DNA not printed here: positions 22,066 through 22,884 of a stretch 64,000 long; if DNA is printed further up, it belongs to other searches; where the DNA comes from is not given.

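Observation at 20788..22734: Paralogous small secreted Cys-containing proteins bracket a cytoplasmic nucleotidyltransferase in one tight operon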

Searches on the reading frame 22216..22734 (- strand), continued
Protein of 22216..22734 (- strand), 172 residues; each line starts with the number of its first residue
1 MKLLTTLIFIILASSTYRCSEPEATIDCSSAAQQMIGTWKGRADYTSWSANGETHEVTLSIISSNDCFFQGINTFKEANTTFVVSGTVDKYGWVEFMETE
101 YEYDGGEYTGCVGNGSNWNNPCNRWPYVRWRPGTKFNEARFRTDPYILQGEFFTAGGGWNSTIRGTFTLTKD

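Call 63: predict_structure(alignment_id=A3)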
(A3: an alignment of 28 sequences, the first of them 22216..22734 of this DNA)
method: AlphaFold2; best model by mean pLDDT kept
length: 172 residues; sequences in the alignment: 28
mean_pLDDT: 84.4   pTM: 0.76
mean pLDDT of the five models: 84.4, 82.8, 81.1, 80.2, 79.6
residues with pLDDT >= 90: 100; 70-90: 34; 50-70: 32; < 50: 6
segments of 3 or more residues with pLDDT < 50: 17-21
pLDDT, mean of each block of 10 residues (from residue 1): 58 50 77 97 88 93 97 95 96 95 90 67 82 93 93 72 90 92
secondary structure, 60 per line:
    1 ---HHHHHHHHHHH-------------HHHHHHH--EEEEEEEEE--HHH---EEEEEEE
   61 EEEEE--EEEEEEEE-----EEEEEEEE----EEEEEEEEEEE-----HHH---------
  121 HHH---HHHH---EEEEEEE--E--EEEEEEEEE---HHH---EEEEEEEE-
elements in order: H4-14 H28-34 E37-45 E54-65 E68-75 E81-88 E93-103 H127-130 E134-140 E146-154 E164-171
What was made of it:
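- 22681..22734 (-): Signal sequence of B, residues 1-18 (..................). It ends just before the invariant Cys19, whose codon is 22678-22680. AF2 predicts a helix at residues 4-14 and then a disordered stretch at 17-21 (call 63).
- On Calycin superfamily (lipocalin / avidin / nitrobindin-like barrels): The AF2 model (pLDDT 84.4) has strands at 37-45, 54-65, 68-75, 81-88, 93-103, 134-140, 146-154 and 164-171 (call 63).
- The AF2 model has pLDDT 84.4 and pTM 0.76, with a helix at residues 28-34 followed by 8 strands (call 63). Residues 17-21 are disordered in the model (call 63). The AF2 model is confident (call 63).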

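Call 66: fold_search(model_id=the predicted structure, library=pdb)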
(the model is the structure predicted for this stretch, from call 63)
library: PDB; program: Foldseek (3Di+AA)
matches with E <= 10: 546; with E <= 0.001: 0
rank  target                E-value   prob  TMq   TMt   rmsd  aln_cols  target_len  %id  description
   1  6ohh_B                1.7e-03  1.00  0.46  0.58   4.8       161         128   13  Structure of EF1p2_mFAP2b bound to DFHBI (released 2020-04-08)
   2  7u3e_B                3.4e-03  1.00  0.50  0.55   4.7       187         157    8  GID4 in complex with compound 1 (released 2022-10-05)
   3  6ohh_A                3.4e-03  1.00  0.44  0.56   4.9       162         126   14  Structure of EF1p2_mFAP2b bound to DFHBI (released 2020-04-08)
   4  6d0t_B                4.0e-03  1.00  0.46  0.68   3.9       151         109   10  De novo design of a fluorescence-activating beta barrel - BB1 (released 2018-09-19)
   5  1sri_A                4.2e-03  1.00  0.44  0.61   6.3       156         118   13  STRUCTURE-BASED DESIGN OF SYNTHETIC AZOBENZENE LIGANDS FOR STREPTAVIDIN (released 1994-11-01)
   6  6fry                  4.2e-03  1.00  0.45  0.59   6.3       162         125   13  Photo-Driven Hydrogen Evolution by an Artificial Hydrogenase Utilizing the Biotin-Streptavidin Technology (released 2019-03-13)
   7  1n9y_C                4.9e-03  1.00  0.42  0.58   6.4       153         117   14  Streptavidin Mutant S27A at 1.5A Resolution (released 2003-09-02)
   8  6d0t_A                5.2e-03  1.00  0.45  0.64   3.9       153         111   11  De novo design of a fluorescence-activating beta barrel - BB1 (released 2018-09-19)
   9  2zsc_A                5.5e-03  1.00  0.44  0.58   5.5       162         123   14  Tamavidin2, Novel Avidin-like Biotin-Binding Proteins from an Edible Mushroom (released 2009-02-17)
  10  6czg_A                6.1e-03  1.00  0.46  0.66   3.7       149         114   11  Structure of a redesigned beta barrel, b11L5F_LGL (released 2018-09-19)
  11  6czj_B                7.2e-03  1.00  0.49  0.73   3.2       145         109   16  Structure of a redesigned beta barrel, b10 (released 2018-09-19)
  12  1nbx_D                8.0e-03  1.00  0.42  0.59   6.2       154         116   14  Streptavidin Mutant Y43A at 1.70A Resolution (released 2003-09-02)
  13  1sre_A                8.5e-03  1.00  0.41  0.58   6.5       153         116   14  CRYSTALLOGRAPHIC AND THERMODYNAMIC COMPARISON OF NATURAL AND SYNTHETIC LIGANDS BOUND TO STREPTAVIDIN (released 1994-11-01)
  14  6czi_A                9.0e-03  1.00  0.44  0.65   3.9       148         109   14  Structure of a redesigned beta barrel, mFAP1, bound to DFHBI (released 2018-09-19)
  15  8ah9                  1.1e-02  1.00  0.46  0.64   4.3       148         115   15  De novo retro-aldolase RAbetaB-16.1 (released 2023-08-16)
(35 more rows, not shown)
